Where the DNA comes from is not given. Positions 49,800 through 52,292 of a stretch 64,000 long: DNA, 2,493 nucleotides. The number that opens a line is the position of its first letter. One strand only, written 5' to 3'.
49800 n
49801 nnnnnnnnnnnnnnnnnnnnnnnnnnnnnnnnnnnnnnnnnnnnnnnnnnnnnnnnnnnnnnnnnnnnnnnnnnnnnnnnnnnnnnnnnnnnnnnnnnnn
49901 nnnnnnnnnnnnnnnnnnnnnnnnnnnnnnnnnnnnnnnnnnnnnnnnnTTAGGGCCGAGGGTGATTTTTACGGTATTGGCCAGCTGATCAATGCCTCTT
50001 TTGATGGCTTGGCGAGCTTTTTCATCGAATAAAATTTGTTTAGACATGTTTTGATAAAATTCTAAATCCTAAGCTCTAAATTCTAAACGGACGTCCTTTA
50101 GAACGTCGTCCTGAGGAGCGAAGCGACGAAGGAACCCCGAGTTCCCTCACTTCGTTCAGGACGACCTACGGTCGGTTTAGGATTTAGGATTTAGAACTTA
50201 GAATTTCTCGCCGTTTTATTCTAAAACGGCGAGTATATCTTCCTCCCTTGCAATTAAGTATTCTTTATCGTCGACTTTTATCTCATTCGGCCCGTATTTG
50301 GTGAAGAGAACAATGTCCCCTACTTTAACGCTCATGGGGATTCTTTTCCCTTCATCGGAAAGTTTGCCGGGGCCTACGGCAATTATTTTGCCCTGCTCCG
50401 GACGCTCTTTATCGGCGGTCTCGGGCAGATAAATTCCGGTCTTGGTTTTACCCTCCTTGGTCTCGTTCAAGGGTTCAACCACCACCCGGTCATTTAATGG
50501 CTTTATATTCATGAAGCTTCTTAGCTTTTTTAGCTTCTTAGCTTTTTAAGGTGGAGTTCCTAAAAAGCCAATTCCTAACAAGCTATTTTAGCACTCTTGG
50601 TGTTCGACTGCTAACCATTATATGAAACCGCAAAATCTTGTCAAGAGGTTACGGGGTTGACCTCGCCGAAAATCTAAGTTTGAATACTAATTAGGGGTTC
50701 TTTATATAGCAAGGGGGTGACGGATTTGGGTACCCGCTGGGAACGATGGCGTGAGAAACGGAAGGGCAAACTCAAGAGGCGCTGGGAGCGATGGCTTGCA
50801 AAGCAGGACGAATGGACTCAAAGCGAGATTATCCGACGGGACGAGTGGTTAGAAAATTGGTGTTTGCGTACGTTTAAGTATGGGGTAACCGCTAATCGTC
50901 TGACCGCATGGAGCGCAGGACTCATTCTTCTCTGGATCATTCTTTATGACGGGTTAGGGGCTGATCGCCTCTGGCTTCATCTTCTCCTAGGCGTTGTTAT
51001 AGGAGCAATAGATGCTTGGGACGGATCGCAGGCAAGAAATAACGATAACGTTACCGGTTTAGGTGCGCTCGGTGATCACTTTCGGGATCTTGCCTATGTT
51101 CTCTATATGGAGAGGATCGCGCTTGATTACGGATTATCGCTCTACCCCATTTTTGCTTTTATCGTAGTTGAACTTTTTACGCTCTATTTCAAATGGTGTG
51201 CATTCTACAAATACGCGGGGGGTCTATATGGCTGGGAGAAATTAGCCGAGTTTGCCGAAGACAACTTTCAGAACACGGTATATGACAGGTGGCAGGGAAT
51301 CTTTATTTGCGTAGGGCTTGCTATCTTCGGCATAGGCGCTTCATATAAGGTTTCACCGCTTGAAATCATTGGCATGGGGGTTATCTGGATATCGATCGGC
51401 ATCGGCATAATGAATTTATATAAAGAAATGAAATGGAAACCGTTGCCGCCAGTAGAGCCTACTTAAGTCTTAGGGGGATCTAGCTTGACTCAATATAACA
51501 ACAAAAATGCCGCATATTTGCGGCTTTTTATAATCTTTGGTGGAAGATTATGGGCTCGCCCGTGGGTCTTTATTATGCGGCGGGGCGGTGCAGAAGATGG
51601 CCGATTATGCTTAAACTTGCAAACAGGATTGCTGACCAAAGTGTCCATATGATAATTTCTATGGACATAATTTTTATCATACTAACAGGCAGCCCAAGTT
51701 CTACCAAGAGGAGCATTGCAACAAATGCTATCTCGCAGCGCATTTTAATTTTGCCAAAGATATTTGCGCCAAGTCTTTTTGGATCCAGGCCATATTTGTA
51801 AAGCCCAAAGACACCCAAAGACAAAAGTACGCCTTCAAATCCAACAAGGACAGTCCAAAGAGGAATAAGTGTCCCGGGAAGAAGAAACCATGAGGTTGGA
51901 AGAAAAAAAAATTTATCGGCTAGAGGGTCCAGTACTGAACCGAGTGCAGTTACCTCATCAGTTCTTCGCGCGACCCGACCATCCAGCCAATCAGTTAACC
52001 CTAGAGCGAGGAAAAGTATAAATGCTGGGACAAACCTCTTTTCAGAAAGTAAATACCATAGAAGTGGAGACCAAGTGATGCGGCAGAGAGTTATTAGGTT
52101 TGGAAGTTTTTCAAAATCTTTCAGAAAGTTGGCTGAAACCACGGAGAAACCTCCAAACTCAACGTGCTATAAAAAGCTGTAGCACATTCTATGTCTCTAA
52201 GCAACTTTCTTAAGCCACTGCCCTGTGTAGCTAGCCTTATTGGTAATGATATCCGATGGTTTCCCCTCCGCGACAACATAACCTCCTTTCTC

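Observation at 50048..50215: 168-bp structured palindromic spacer between groES and groEL, flanked by inverted TTTAGA repeats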

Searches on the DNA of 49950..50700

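Call 38: search_rna_families(source=window, start=49950, end=50700, threshold=evalue, max_evalue=10)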
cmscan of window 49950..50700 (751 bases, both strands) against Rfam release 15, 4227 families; matches with E-value up to 10: 5.
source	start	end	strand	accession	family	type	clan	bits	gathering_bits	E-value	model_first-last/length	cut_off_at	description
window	50492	50571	+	RF01814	rhtB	Gene; sRNA;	-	19.4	55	2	1-83/83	no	rhtB sRNA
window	50104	50164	-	RF03881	mir-59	Gene; miRNA;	-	17.6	80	1.2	1-66/66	no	mir-59 microRNA precursor family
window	50104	50163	-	RF02796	Pab160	Gene; snRNA; snoRNA; HACA-box;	-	16.8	47.4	7.7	1-68/68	no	Pab160 RNA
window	50492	50614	-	RF02863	sRNA_2410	Gene; sRNA;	-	16.6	61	4.1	1-196/196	no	Enterococcus sRNA 2410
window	50107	50241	+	RF01057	SAH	Cis-reg; riboswitch;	-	16.1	37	2.4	1-78/78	no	SAH (S-adenosyl-L-homocysteine) riboswitch aptamer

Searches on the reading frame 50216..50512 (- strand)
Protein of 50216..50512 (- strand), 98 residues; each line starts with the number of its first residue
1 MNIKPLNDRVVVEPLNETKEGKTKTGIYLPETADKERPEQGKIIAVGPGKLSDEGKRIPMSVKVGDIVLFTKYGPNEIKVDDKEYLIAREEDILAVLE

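Call 82: search_protein_families(library=pfam, proteins=[window:50216-50512:-], max_evalue=0.001)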
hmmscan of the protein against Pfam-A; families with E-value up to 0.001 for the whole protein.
window:50216-50512:- (98 aa): 1 family
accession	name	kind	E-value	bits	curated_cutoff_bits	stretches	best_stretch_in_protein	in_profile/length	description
PF00166.26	Cpn10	-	2.2e-32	111.3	21.1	1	2-96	1-92/93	Chaperonin 10 Kd subunit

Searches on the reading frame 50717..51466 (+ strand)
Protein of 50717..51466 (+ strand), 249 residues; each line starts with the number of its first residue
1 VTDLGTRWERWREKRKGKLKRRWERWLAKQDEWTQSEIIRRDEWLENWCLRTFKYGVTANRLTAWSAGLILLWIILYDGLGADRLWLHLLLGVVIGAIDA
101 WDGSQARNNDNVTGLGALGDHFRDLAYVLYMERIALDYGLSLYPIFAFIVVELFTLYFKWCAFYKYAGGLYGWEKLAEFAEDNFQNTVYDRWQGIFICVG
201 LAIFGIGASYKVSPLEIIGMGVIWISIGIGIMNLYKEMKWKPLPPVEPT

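Call 94: search_protein_families(library=pfam, proteins=[window:50717-51466:+], max_evalue=0.001)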
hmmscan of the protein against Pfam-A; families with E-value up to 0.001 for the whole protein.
window:50717-51466:+ (249 aa): 1 family
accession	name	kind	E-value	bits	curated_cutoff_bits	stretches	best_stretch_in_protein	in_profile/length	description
PF01066.26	CDP-OH_P_transf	-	3.9e-07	31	22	1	58-159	3-103/152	CDP-alcohol phosphatidyltransferase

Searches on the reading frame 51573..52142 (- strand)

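Call 94: search_protein_families(library=pfam, proteins=[window:51573-52142:-], max_evalue=0.001)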
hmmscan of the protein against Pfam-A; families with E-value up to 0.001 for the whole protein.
window:51573-52142:- (189 aa): 1 family
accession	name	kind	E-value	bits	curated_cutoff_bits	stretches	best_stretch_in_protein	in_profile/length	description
PF01066.26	CDP-OH_P_transf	-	7.8e-27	95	22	1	13-160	3-138/152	CDP-alcohol phosphatidyltransferase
